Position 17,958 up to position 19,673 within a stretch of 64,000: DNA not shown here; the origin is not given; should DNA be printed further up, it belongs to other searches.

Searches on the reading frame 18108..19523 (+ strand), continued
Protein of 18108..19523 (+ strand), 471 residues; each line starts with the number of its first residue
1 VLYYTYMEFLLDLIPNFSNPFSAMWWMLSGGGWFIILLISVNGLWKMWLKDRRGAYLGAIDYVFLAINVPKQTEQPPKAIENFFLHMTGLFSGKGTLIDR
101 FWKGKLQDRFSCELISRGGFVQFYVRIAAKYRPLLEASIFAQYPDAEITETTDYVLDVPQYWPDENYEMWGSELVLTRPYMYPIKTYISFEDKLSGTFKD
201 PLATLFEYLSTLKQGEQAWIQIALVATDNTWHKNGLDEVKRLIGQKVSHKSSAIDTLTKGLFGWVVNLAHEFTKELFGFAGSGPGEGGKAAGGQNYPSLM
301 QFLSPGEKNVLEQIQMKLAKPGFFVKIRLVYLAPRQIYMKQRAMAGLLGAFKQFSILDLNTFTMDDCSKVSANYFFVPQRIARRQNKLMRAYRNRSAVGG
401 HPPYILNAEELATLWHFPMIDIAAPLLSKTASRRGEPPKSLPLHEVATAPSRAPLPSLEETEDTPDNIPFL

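Call 40: search_protein_representatives(alignment_id=A1)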
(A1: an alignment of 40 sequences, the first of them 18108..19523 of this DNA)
Query: 40 sequences, 469 profile positions. Proteins with E-value up to 0.001 (for the whole library): 3532; up to 1e-10: 2342; up to 1e-30: 1163. The best 150 are listed.
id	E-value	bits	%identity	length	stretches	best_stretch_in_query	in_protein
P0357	7.7e-191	651.5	-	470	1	4-468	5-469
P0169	1.0e-188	644.5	-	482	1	3-469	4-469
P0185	1.3e-185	634.2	-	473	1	6-468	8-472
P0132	2.4e-185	633.4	-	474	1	8-469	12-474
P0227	1.7e-175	600.9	-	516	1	4-468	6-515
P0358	2.7e-174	596.9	-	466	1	6-469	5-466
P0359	5.4e-174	596.0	-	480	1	15-452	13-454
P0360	4.6e-173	592.9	-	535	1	3-468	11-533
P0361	2.0e-172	590.8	-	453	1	7-443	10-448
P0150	5.3e-171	586.1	-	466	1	8-469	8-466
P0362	2.8e-170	583.7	-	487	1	3-468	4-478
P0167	5.7e-169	579.4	-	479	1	11-468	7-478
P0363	3.7e-168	576.7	-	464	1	4-468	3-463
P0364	4.9e-168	576.3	-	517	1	5-468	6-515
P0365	1.3e-167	575.0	-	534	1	2-468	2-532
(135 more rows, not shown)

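Call 45: find_related_loci(query=A1, collection=genome_contigs, flank=8000)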
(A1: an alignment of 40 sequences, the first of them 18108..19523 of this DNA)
Query A1 (471 aa) in genome_contigs; peptide patterns used: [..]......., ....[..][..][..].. (x = any residue, [..] = any of these).
600 stretches matched a pattern (row limit reached: there are more); 578 encode a relative of the query (tblastn E <= 1e-3); the best 80 are kept; 80 distinct loci.
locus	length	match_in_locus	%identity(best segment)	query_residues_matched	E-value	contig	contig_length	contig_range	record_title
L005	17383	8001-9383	47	7-470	8e-136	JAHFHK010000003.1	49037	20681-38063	MAG: Candidatus Uhrbacteria bacterium isolate nzgw337 NODE_921_length_49038_cov_3.206963, whole genome shotgun sequence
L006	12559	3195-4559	44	15-471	2e-126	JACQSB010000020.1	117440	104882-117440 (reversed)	MAG: Candidatus Uhrbacteria bacterium isolate NC_groundwater_1374_Ag_S-0.2um_48_44 S_p2_S4_coassembly_k141_2926420, whol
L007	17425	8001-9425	44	5-470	1e-124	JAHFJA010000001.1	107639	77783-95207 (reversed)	MAG: bacterium isolate nzgw375 NODE_238_length_107640_cov_4.738288, whole genome shotgun sequence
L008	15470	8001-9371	44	15-471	1e-122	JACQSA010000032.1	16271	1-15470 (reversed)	MAG: Candidatus Uhrbacteria bacterium isolate NC_groundwater_1373_Ag_S-0.2um_44_41 S_p2_S4_coassembly_k141_2262214, whol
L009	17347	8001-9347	44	19-471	8e-123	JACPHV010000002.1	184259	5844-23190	MAG: Candidatus Uhrbacteria bacterium isolate NC_groundwater_423_Ag_B-0.1um_48_14 GD18-4_B1_scaffold_134773, whole genom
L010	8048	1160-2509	38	17-469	3e-113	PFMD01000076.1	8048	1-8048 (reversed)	MAG: Candidatus Kerfeldbacteria bacterium CG_4_10_14_0_8_um_filter_42_10 CG_4_10_14_0.8_um_filter_scaffold_5969_c, whole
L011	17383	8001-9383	38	8-466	2e-108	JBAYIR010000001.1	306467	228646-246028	MAG: Patescibacteria group bacterium isolate SO_2016_GW1_35 scaffold00044_OW334_2016, whole genome shotgun sequence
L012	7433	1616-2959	40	10-470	3e-108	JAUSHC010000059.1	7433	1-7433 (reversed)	MAG: bacterium isolate E14_metabat.bin.167 E14_k141_1774450, whole genome shotgun sequence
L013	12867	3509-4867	40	8-466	9e-106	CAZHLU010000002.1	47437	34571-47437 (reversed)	MAG TPA_asm: uncultured Gammaproteobacteria bacterium isolate SRP135725_co1_218 genome assembly, contig: NODE_615_length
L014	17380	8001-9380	38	7-471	1e-103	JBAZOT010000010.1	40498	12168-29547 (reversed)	MAG: Patescibacteria group bacterium isolate SO_2017_SWC_12 scaffold_871_c1_LP-4_2017, whole genome shotgun sequence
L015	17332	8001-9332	40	19-470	2e-103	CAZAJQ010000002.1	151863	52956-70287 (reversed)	MAG TPA_asm: uncultured Gammaproteobacteria bacterium isolate binchicken_co38_603 genome assembly, contig: NODE_274_leng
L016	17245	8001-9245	40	21-445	2e-102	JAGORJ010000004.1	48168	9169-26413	Patescibacteria group bacterium isolate Gw_Eff_bin_26 Gw_Eff_1138_length_48168_cov_7.221998, whole genome shotgun sequen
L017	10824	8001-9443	37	14-471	5e-102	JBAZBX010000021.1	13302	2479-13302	MAG: Patescibacteria group bacterium isolate SO_2017_GW1_122 NODE_17354_length_13302_cov_2.960911_OW334_2017, whole geno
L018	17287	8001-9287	38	7-442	9e-101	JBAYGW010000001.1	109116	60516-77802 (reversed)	MAG: Patescibacteria group bacterium isolate SO_2016_GW1_134 scaffold00414_OW334_2016, whole genome shotgun sequence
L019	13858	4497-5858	37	13-469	3e-100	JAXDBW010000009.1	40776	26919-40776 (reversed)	MAG: Patescibacteria group bacterium isolate POMEDNA-B28 Raw2_k127_59181, whole genome shotgun sequence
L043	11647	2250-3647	35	2-469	2e-91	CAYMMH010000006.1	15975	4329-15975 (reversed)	MAG TPA_asm: uncultured Gammaproteobacteria bacterium isolate SRP192927_co5_476 genome assembly, contig: NODE_5212_lengt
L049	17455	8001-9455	37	4-470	3e-90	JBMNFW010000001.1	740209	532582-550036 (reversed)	MAG: Patescibacteria group bacterium isolate SBF912LR0FQ0003 contig_46319, whole genome shotgun sequence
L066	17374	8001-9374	37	19-465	2e-88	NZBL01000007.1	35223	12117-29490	MAG: bacterium isolate ARS1386 39264, whole genome shotgun sequence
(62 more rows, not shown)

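Call 50: search_protein_families(library=pfam, proteins=[L043:4986-7610:+, L049:10629-12962:+, L043:3807-4976:+, L001:6775-7881:+, L066:9511-10212:+], max_evalue=0.01)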
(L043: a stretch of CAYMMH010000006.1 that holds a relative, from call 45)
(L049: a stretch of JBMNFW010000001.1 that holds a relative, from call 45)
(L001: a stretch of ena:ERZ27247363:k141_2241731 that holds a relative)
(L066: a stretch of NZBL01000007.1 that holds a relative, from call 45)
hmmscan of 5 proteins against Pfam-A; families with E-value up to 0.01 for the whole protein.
L043:4986-7610:+ (875 aa): 1 family
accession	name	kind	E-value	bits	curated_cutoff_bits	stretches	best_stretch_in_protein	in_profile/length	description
PF13196.11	DUF4012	-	1.3e-28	100.8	28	1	389-528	1-139/144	Protein of unknown function (DUF4012)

L049:10629-12962:+ (778 aa): 1 family
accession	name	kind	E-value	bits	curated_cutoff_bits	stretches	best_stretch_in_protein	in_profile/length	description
PF13196.11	DUF4012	-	7.7e-30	104.7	28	1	325-463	3-140/144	Protein of unknown function (DUF4012)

L043:3807-4976:+ (390 aa): 5 families
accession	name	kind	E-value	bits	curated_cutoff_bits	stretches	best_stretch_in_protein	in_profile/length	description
PF00534.26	Glycos_transf_1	-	2.9e-36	125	26.4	1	210-367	14-170/172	Glycosyl transferases group 1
PF13692.12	Glyco_trans_1_4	-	5.7e-29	101.6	27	1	213-355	3-142/142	Glycosyl transferases group 1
PF13439.12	Glyco_transf_4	-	2e-12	47.9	28.5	1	66-183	49-166/170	Glycosyltransferase Family 4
PF20706.3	GT4-conflict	-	7e-09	35.6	26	1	214-333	200-323/385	Family 4 Glycosyltransferase in conflict systems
PF13524.12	Glyco_trans_1_2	-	4.1e-07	30.5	25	1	238-372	10-131/144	Glycosyl transferase-like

L001:6775-7881:+ (368 aa): 2 families
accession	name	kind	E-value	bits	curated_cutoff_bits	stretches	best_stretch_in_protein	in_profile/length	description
PF04545.22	Sigma70_r4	-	6.3e-18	64.5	24.1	1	30-80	2-48/50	Sigma-70, region 4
PF05066.19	HARE-HTH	-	4.7e-12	46.6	25.9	1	243-300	6-69/71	HB1, ASXL, restriction endonuclease HTH domain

L066:9511-10212:+ (234 aa): 4 families
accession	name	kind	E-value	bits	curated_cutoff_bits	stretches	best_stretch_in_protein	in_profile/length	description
PF00535.33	Glycos_transf_2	-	2.4e-35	122.4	23.3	1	10-172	1-166/168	Glycosyl transferase family 2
PF10111.15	Glyco_tranf_2_2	-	2e-10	41.1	27.3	1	10-110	1-104/276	Glycosyltransferase like family 2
PF13641.12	Glyco_tranf_2_3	-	3.4e-07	31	27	1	9-97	3-96/230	Glycosyltransferase like family 2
PF13704.12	Glyco_tranf_2_4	-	0.0094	16.9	27.5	0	17-80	2-62/98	Glycosyl transferase family 2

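Call 73: search_protein_families(library=padloc, proteins=[window:18108-19523:+], max_evalue=0.01)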
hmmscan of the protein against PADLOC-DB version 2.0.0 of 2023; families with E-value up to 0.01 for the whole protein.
window:18108-19523:+ (471 aa): 0 families

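Call 74: search_protein_families(library=phrogs, proteins=[window:18108-19523:+], max_evalue=0.01)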
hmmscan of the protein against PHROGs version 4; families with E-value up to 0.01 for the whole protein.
window:18108-19523:+ (471 aa): 1 family
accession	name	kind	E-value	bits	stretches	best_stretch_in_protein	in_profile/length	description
phrog_5156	-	unknown function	4.9e-13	49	1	106-337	75-291/824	-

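Call 76: search_dna_similar(query=window:18108-19520:+, collection=phages, mode=protein, max_evalue=0.01, max_rows=25)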
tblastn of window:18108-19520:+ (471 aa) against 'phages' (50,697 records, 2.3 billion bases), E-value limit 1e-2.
No match.

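Call 108: fold_search(model_id=the predicted structure, library=viral)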
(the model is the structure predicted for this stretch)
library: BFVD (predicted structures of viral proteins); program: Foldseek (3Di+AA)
matches with E <= 10: 458; with E <= 0.001: 6
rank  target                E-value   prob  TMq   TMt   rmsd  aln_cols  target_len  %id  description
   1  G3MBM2                5.1e-17  1.00  0.47  0.28  10.6       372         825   19  Gp156 [Bacillus phage G]
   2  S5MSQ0                6.7e-16  1.00  0.50  0.27  12.7       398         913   16  Lipid A export ATP-binding/permease protein Msb [Bacillus phage JL]
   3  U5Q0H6                3.9e-15  1.00  0.48  0.42   5.2       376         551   13  Uncharacterized protein [Bacillus phage Slash]
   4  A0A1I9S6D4            4.5e-09  1.00  0.34  0.47  13.5       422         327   11  (no name in the UniProt tables at hand)
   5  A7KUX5                2.3e-08  1.00  0.34  0.21  11.5       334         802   12  (no name in the UniProt tables at hand)
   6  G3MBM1                3.9e-06  1.00  0.37  0.33   9.4       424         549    8  Gp155 [Bacillus phage G]
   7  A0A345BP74            4.6e-02  0.66  0.14  0.13   8.8       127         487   16  (no name in the UniProt tables at hand)
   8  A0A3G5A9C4            5.4e-02  0.57  0.17  0.15   7.7       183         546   10  FAD-binding oxidoreductase [Hyperionvirus sp.]
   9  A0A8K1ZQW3            6.4e-02  0.82  0.15  0.29   5.4       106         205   15  (no name in the UniProt tables at hand)
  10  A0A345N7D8            6.8e-02  0.66  0.14  0.16  11.8       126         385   10  (no name in the UniProt tables at hand)
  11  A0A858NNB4            7.6e-02  0.21  0.13  0.18  22.4       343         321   11  (no name in the UniProt tables at hand)
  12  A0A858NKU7            9.4e-02  0.41  0.16  0.24  16.9       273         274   10  (no name in the UniProt tables at hand)
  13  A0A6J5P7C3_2          9.4e-02  0.15  0.17  0.09  26.1       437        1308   10  Uncharacterized protein [uncultured Caudovirales phage]
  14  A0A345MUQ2            1.1e-01  0.77  0.14  0.19   7.8       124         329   12  (no name in the UniProt tables at hand)
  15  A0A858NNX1            1.2e-01  0.47  0.13  0.21   7.8       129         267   10  (no name in the UniProt tables at hand)
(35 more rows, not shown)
